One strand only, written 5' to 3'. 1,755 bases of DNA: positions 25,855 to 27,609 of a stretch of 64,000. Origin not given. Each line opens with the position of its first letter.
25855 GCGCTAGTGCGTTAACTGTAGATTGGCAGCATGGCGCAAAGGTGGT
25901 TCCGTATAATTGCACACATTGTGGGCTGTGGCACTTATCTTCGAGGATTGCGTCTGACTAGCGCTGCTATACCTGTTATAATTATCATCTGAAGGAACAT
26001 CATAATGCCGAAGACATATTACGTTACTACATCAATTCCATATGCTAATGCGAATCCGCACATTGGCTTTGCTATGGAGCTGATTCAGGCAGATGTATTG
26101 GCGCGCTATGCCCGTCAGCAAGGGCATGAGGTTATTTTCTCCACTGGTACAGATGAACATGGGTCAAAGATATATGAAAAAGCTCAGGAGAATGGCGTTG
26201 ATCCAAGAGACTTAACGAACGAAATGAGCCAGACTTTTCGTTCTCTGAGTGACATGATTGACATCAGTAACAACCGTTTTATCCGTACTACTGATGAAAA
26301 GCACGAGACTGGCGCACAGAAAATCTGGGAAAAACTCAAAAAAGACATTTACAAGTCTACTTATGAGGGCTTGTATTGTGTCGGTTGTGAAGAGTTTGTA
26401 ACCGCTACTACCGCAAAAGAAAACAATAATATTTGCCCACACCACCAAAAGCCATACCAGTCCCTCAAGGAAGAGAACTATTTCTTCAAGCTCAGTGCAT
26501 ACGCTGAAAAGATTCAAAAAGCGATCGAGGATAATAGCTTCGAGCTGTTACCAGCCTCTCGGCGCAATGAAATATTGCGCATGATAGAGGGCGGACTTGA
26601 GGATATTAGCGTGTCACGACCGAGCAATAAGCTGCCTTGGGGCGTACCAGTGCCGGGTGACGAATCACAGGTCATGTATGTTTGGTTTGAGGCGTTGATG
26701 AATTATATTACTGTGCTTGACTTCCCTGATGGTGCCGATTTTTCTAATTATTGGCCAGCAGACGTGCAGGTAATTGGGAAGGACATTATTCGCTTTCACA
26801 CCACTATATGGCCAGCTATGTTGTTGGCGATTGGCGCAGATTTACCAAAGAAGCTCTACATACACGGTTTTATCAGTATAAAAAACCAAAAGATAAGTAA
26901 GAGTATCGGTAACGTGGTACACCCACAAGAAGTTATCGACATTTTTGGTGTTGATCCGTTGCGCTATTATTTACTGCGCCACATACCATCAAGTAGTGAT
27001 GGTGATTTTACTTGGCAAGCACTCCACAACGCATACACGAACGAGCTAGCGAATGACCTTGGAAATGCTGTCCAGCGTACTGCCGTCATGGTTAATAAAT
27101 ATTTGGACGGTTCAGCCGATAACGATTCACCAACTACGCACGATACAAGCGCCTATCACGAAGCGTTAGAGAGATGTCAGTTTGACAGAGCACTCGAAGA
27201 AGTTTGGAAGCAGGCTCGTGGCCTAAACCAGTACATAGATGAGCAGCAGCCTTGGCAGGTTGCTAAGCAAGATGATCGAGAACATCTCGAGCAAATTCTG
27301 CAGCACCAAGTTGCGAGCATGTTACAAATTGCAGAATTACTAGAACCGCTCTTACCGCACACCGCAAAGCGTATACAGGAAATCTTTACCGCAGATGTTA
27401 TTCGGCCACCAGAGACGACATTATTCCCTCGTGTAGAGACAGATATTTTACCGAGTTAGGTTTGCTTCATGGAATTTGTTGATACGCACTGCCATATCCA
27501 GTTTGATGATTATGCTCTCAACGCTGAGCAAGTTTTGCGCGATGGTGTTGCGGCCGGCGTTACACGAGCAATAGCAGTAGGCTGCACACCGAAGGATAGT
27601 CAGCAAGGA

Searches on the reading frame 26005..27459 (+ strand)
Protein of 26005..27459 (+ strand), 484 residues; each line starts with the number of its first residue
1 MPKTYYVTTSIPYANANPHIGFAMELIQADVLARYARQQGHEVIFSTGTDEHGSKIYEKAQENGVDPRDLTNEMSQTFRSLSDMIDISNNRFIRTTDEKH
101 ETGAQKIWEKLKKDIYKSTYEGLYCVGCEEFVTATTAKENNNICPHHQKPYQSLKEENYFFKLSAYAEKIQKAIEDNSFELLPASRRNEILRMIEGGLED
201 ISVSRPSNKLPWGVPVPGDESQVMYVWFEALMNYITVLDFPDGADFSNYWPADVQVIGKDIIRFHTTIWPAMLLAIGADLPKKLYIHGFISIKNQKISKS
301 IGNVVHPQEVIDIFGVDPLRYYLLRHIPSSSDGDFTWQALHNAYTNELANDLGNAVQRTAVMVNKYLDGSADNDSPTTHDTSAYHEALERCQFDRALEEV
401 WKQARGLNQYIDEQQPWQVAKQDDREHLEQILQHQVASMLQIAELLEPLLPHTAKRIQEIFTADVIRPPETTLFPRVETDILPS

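Call 25: find_related_loci(query=window:26005-27459:+, collection=genome_contigs, flank=8000)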
Query window:26005-27459:+ (484 aa) in genome_contigs; peptide patterns used: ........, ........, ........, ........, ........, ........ (x = any residue, [..] = any of these).
599 stretches matched a pattern (row limit reached: there are more); 522 encode a relative of the query (tblastn E <= 1e-3); the best 80 are kept; 80 distinct loci.
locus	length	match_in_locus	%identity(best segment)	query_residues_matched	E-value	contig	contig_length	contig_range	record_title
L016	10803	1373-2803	67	4-480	0e+0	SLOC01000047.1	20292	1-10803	MAG: Candidatus Saccharibacteria bacterium isolate CSSed165cm_431 CSSed16-5cm-6304, whole genome shotgun sequence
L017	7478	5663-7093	66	4-480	0e+0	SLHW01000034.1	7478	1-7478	MAG: Candidatus Saccharibacteria bacterium isolate CSSed165cm_172 CSSed16-5cm-43969, whole genome shotgun sequence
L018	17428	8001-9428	66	4-479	0e+0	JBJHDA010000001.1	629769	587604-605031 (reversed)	MAG: Candidatus Saccharibacteria bacterium isolate SF2967_J5348.maxbin.007_sub NODE_1_length_629769_cov_10.445477, whole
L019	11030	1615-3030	65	5-476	0e+0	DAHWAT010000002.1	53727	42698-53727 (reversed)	MAG TPA_asm: Candidatus Saccharibacteria bacterium isolate clean838 NODE_2_length_53727_cov_5.866170, whole genome shotg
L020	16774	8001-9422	63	5-478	0e+0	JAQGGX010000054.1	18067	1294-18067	MAG: Candidatus Saccharibacteria bacterium isolate RYN_418 scaffold_6897119, whole genome shotgun sequence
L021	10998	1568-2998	61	5-481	0e+0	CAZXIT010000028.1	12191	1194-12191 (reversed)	MAG TPA_asm: uncultured Candidatus Saccharibacteria bacterium isolate SRP200132_co1_116 genome assembly, contig: NODE_92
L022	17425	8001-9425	62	5-479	0e+0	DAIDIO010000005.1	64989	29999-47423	MAG TPA_asm: Candidatus Saccharibacteria bacterium isolate clean364 NODE_5_length_64989_cov_7.350228, whole genome shotg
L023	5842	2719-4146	61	2-477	0e+0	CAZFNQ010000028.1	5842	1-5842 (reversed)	MAG TPA_asm: uncultured Candidatus Saccharibacteria bacterium isolate SRP200132_co1_509 genome assembly, contig: NODE_26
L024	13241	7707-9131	61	5-479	0e+0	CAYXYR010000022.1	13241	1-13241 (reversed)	MAG TPA_asm: uncultured Candidatus Saccharibacteria bacterium isolate SRP135725_co3_632 genome assembly, contig: NODE_51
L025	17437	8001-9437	61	4-484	0e+0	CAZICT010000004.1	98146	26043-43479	MAG TPA_asm: uncultured Candidatus Saccharibacteria bacterium isolate SRP144015_co1_49 genome assembly, contig: NODE_115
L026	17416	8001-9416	60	5-476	0e+0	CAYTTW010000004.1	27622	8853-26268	MAG TPA_asm: uncultured Candidatus Saccharibacteria bacterium isolate SRP200132_co1_589 genome assembly, contig: NODE_29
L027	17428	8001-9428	60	1-476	0e+0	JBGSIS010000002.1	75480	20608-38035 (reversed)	MAG: Candidatus Saccharimonadales bacterium isolate JTS-AC137 k141_2626222, whole genome shotgun sequence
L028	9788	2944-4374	62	5-480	0e+0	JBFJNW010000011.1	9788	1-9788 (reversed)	MAG: Candidatus Saccharimonadales bacterium isolate Mix_sand17.2022.03.Z.70 k141_2472525_length_9788_cov_5.9637, whole g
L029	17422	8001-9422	61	5-478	0e+0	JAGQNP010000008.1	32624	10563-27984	MAG: Candidatus Saccharibacteria bacterium isolate HKST-UBA71 NODE_8_length_32624_cov_3.318585, whole genome shotgun seq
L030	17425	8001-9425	60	5-479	0e+0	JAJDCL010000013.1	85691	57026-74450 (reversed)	MAG: Candidatus Saccharibacteria bacterium isolate OFTM59 OFTM59_12, whole genome shotgun sequence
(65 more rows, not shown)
